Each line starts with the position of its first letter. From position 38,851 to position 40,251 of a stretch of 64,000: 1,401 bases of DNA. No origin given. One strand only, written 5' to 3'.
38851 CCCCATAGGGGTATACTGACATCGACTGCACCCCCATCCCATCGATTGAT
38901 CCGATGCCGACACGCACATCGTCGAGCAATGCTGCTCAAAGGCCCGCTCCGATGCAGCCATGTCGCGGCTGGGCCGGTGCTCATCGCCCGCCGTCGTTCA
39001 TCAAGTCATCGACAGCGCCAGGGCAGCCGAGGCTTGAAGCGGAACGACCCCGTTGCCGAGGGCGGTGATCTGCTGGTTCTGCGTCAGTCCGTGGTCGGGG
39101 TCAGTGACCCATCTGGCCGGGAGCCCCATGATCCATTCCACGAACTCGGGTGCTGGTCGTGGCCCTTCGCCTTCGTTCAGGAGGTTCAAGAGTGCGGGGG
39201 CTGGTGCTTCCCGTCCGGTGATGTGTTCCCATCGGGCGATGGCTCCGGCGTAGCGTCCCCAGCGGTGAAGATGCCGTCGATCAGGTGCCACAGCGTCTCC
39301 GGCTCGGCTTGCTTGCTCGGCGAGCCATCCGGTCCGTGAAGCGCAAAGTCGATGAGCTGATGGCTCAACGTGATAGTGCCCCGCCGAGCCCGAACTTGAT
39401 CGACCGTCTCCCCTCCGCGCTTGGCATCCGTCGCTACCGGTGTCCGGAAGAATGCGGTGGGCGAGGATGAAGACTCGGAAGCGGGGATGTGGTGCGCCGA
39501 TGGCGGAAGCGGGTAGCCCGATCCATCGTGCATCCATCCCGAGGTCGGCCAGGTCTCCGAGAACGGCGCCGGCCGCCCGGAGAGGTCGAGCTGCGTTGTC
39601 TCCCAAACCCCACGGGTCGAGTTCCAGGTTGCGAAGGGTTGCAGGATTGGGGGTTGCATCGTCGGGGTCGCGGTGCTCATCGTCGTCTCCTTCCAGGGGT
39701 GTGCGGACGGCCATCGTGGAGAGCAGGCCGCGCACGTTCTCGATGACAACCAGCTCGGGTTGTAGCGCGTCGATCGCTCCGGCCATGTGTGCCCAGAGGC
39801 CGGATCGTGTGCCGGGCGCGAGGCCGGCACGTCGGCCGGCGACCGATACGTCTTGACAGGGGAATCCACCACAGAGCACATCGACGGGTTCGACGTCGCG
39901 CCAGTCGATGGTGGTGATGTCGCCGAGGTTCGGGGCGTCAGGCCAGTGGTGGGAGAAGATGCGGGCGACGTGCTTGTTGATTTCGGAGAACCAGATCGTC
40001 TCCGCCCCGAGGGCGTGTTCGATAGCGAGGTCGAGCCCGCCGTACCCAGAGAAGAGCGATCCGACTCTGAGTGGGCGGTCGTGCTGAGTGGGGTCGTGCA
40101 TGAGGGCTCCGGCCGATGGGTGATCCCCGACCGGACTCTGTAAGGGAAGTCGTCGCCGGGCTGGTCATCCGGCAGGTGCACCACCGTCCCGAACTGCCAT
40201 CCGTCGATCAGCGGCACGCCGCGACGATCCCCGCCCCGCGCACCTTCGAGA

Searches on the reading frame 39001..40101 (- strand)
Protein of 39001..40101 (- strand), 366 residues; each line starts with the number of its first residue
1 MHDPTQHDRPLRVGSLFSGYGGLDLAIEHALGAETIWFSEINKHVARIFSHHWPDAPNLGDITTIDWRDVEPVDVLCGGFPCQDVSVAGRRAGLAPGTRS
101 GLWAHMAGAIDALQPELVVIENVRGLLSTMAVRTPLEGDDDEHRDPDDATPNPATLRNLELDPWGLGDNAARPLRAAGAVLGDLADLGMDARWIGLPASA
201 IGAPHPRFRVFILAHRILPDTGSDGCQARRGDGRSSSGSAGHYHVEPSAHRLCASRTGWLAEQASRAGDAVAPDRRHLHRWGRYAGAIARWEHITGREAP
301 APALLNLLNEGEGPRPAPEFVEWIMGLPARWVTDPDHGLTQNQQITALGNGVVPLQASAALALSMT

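Call 22: search_protein_families(library=pfam, proteins=[window:39001-40101:-], max_evalue=0.01)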
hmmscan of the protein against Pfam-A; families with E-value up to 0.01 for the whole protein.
window:39001-40101:- (366 aa): 1 family
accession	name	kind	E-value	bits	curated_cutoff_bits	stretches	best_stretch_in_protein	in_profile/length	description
PF00145.23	DNA_methylase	-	2.7e-32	112.9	22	1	12-129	2-117/324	C-5 cytosine-specific DNA methylase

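Call 38: search_protein_families(library=padloc, proteins=[window:39001-40101:-], max_evalue=0.01)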
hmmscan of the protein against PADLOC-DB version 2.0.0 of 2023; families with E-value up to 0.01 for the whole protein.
window:39001-40101:- (366 aa): 53 families (the best 25 are shown)
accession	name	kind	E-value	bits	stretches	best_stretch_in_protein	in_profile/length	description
PDLC03272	MTase_II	-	8.9e-36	121.9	1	5-216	69-236/407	Type II methyltransferase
PDLC03378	MTase_II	-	1.2e-27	95.1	1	11-216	3-168/344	Type II methyltransferase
PDLC03286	MTase_II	-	2e-24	84.4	2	15-134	5-129/185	Type II methyltransferase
PDLC00026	DruM2|DruM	-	6.6e-22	76.5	1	14-216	8-168/336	DNA cytosine methylase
PDLC03217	MTase_II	-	6e-21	72.6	1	12-134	23-145/703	Type II methyltransferase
PDLC03324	MTase_II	-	1.4e-20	71.6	1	11-127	6-123/408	Type II methyltransferase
PDLC03718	oMTase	-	1e-19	69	2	15-128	7-117/362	orphan methyltransferase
PDLC03734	oMTase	-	3.6e-19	67.1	1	11-128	4-123/444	orphan methyltransferase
PDLC00033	DruM2|DruM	-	6e-19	66.6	1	5-217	16-192/368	DNA cytosine methylase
PDLC00027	DruM2|DruM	-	7.1e-19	66.4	1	9-128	10-126/361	DNA cytosine methylase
PDLC03234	MTase_II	-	9.7e-18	62.6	1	15-129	9-128/375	Type II methyltransferase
PDLC03307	MTase_II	-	1.4e-17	62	1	15-129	5-117/382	Type II methyltransferase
PDLC00031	DruM2|DruM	-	2.2e-17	61.2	1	10-128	11-126/361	DNA cytosine methylase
PDLC00034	DruM2|DruM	-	3.2e-16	56.8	1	14-127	11-133/457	DNA cytosine methylase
PDLC03326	MTase_II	-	4.8e-16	56.9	1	15-129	9-129/412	Type II methyltransferase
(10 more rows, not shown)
